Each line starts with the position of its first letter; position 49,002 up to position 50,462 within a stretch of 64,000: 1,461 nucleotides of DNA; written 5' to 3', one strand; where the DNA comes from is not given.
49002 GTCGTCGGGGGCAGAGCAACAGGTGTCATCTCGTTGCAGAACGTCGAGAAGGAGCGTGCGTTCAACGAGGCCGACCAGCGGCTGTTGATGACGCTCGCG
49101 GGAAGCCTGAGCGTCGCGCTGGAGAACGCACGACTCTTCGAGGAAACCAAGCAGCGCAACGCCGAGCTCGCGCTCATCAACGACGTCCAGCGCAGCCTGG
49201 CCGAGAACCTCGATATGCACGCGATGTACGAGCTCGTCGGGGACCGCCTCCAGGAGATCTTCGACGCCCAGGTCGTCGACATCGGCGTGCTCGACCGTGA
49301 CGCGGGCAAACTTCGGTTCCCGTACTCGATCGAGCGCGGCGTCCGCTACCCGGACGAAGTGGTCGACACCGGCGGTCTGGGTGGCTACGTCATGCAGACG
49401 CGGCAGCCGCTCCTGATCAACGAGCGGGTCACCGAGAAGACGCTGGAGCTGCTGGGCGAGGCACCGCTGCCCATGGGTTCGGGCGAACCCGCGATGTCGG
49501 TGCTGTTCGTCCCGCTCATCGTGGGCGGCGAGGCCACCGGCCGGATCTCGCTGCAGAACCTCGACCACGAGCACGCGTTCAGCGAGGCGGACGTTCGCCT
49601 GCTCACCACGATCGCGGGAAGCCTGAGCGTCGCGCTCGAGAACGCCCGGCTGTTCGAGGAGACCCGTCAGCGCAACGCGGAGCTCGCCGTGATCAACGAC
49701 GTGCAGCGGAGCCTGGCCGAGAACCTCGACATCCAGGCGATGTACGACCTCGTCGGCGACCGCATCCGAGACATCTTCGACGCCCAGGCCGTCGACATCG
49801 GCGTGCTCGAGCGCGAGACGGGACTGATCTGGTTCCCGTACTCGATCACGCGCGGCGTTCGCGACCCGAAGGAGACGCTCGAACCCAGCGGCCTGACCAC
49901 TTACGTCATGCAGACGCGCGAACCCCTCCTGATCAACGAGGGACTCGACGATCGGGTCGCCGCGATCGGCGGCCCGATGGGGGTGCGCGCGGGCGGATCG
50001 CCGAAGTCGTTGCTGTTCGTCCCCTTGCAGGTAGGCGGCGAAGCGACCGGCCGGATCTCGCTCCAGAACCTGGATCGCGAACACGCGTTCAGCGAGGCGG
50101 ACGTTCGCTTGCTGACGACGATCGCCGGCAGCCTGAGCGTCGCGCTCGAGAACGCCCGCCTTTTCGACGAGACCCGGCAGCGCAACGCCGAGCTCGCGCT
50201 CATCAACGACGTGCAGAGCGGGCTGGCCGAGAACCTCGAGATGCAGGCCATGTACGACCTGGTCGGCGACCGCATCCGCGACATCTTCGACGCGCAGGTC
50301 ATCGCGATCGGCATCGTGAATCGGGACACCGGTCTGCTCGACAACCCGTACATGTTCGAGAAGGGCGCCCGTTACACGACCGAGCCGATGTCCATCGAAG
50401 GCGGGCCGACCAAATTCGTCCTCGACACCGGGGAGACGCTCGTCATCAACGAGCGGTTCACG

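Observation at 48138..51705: Seven tandem ~510-bp GAF modules with conserved seams and divergent cores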

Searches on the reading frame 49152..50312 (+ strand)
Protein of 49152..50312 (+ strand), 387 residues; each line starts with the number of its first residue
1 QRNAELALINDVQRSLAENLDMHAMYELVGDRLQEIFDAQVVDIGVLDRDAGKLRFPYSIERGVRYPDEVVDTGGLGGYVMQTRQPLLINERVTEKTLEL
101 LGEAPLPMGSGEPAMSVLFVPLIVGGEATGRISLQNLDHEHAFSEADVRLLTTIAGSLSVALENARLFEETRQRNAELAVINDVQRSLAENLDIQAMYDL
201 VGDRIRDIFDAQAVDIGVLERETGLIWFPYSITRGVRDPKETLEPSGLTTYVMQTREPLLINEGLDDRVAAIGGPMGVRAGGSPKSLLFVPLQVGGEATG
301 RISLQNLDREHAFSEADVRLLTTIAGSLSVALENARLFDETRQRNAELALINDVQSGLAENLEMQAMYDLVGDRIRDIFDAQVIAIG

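Call 37: search_solved_structures(query=window:49152-50312:+, max_evalue=0.01, show_alignments=1)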
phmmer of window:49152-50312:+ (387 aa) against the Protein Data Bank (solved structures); distinct sequences matched with E-value up to 0.01: 10.
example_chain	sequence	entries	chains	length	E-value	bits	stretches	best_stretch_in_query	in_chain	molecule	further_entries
3k2n_A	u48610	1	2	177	0.00022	23.7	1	105-174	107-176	Sigma-54-dependent transcriptional regulator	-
2vzw_A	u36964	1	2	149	0.00024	23.6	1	38-342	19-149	PROBABLE HISTIDINE KINASE RESPONSE REGULATOR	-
5w10_A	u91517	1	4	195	0.00029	23.4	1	73-171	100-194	cGMP-specific phosphodiesterase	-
2y8h_A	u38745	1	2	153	0.00056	22.4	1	29-170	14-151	TWO COMPONENT SENSOR HISTIDINE KINASE DEVS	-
1ykd_A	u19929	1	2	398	0.00067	22.2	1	135-247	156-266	adenylate cyclase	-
6oei_A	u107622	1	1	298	0.0016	20.9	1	284-344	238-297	Spindle pole body component SPC42,Sigma-54-dependent transcriptional regulator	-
4mcw_A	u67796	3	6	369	0.0022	20.4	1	177-345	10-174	Metal dependent phosphohydrolase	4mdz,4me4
2y79_A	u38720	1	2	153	0.0032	19.9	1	35-170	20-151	REDOX SENSOR HISTIDINE KINASE RESPONSE REGULATOR DEVS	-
2w3d_A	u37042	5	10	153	0.0052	19.2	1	39-170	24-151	TWO COMPONENT SENSOR HISTIDINE KINASE DEVS (GAF FAMILY PROTEIN)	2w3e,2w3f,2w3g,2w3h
4ynr_A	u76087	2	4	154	0.0052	19.2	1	44-170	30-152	Redox sensor histidine kinase response regulator DevS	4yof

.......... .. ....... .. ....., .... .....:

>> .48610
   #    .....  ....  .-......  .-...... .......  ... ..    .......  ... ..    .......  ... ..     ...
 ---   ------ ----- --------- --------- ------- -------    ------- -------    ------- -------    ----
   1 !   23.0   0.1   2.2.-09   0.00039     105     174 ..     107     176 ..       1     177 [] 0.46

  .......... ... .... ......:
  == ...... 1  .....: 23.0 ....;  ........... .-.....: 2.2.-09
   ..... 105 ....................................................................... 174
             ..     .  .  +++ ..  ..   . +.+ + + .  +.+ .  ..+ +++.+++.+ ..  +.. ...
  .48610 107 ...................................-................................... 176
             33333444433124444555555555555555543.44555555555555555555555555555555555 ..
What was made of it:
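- Closest known: DevS/DosS-DosT and sigma-54 activator GAF domains. Same: These are the closest solved structures by sequence (3k2n, 2vzw, 2y8h; E about 1e-4; call 37).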

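Call 50: predict_structure(alignment_id=A1)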
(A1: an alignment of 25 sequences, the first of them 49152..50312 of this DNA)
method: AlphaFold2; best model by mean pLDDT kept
length: 387 residues; sequences in the alignment: 25
mean_pLDDT: 84.8   pTM: 0.60
mean pLDDT of the five models: 84.8, 82.3, 80.8, 80.5, 80.0
residues with pLDDT >= 90: 141; 70-90: 216; 50-70: 30; < 50: 0
segments of 3 or more residues with pLDDT < 50: none
pLDDT, mean of each block of 10 residues (from residue 1): 73 79 89 90 91 91 88 86 93 87 66 87 92 93 93 91 83 76 77 87 90 92 91 89 88 93 86 65 86 91 92 90 90 83 72 69 73 76 77
secondary structure, 60 per line:
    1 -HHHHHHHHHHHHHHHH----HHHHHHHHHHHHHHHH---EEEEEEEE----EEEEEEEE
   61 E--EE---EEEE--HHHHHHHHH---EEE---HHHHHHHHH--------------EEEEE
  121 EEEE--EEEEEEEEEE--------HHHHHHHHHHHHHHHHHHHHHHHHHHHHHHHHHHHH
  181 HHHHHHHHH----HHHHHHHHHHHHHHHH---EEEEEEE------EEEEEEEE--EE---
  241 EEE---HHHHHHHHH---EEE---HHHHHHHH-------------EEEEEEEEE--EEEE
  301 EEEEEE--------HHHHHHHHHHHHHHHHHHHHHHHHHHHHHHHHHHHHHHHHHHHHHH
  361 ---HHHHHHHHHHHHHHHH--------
elements in order: H2-17 H22-37 E41-48 E53-61 E69-72 H75-83 E87-89 H93-101 E116-124 E127-136 H145-189 H194-209 E213-219 E226-233 E241-243 H247-255 E259-261 H265-272 E286-294 E297-306 H315-360 H364-379
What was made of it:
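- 49152..49667 (+): G3 repeat unit (172 aa). Modelled in call 50.
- On GAF domain (Pfam PF01590 / PF13185 / PF13492): AF2 model at pLDDT 84.8 with the expected order of elements (call 50).
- Helical seam: the AF2 model has pLDDT 84.8 with helices H145-189 and H315-360 (call 50).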

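Call 54: fold_search(model_id=the predicted structure, library=pdb)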
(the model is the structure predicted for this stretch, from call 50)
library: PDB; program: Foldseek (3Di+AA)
matches with E <= 10: 1163; with E <= 0.001: 409
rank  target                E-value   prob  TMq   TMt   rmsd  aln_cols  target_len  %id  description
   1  3lfv_A                7.4e-17  1.00  0.61  0.60   6.9       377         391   15  crystal structure of unliganded PDE5A GAF domain (released 2010-09-22)
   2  3ibj_A                1.2e-16  1.00  0.60  0.38   9.2       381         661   15  X-ray structure of PDE2A (released 2009-10-27)
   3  1ykd_A                3.9e-16  1.00  0.52  0.52   7.2       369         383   20  Crystal Structure of the Tandem GAF Domains from a Cyanobacterial Adenylyl Cyclase: Novel Modes of Ligand-Binding and  (released 2005-02-22)
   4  3mf0_A                4.3e-16  1.00  0.61  0.62   6.8       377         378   16  Crystal structure of PDE5A GAF domain (89-518) (released 2010-09-22)
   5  1mc0                  1.1e-15  1.00  0.33  0.37  18.6       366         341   16  Regulatory Segment of Mouse 3',5'-Cyclic Nucleotide Phosphodiesterase 2A, Containing the GAF A and GAF B Domains (released 2002-10-02)
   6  3lfv_B                1.2e-15  1.00  0.58  0.59   6.9       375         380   16  crystal structure of unliganded PDE5A GAF domain (released 2010-09-22)
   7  9cxi_A                1.4e-15  1.00  0.50  0.29   9.7       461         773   15  Structure of PDE6C in complex with the rod inhibitory p gamma subunit in the absence of added cGMP (released 2024-12-18)
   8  3ibj_B                3.5e-15  1.00  0.51  0.33   8.5       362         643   15  X-ray structure of PDE2A (released 2009-10-27)
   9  9cxi_B                4.1e-15  1.00  0.49  0.29   9.6       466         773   15  Structure of PDE6C in complex with the rod inhibitory p gamma subunit in the absence of added cGMP (released 2024-12-18)
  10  3mf0_B                6.0e-15  1.00  0.59  0.61   6.9       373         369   16  Crystal structure of PDE5A GAF domain (89-518) (released 2010-09-22)
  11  9cxh_B                6.3e-15  1.00  0.52  0.30   9.3       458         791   15  Structure of PDE6C in complex with the rod inhibitory p gamma subunit in the presence of cGMP (released 2024-12-18)
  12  9cxg_B                7.4e-15  1.00  0.50  0.29   9.8       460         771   15  Structure of PDE6C in complex with inhibitory cone p gamma in the presence of cGMP (released 2024-12-18)
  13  1ykd_B                1.0e-14  1.00  0.51  0.52   7.3       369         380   19  Crystal Structure of the Tandem GAF Domains from a Cyanobacterial Adenylyl Cyclase: Novel Modes of Ligand-Binding and  (released 2005-02-22)
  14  9cxh_A                1.1e-14  1.00  0.50  0.28   9.7       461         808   15  Structure of PDE6C in complex with the rod inhibitory p gamma subunit in the presence of cGMP (released 2024-12-18)
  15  9cxg_A                1.3e-14  1.00  0.49  0.29   9.7       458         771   15  Structure of PDE6C in complex with inhibitory cone p gamma in the presence of cGMP (released 2024-12-18)
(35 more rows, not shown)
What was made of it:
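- On GAF domain (Pfam PF01590 / PF13185 / PF13492): Foldseek probability is 1.0 to many GAF structures (call 54).
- Closest known: GAF-A/GAF-B regulatory tandems of cNMP phosphodiesterases. Same: These are the best structural matches to the modelled two-unit segment (3lfv E 7e-17, TM 0.61; 3ibj; 1ykd; call 54).
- Foldseek top hits are PDE5A 3lfv (E 7e-17, TM 0.61), PDE2A 3ibj and CyaB2 1ykd (call 54).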
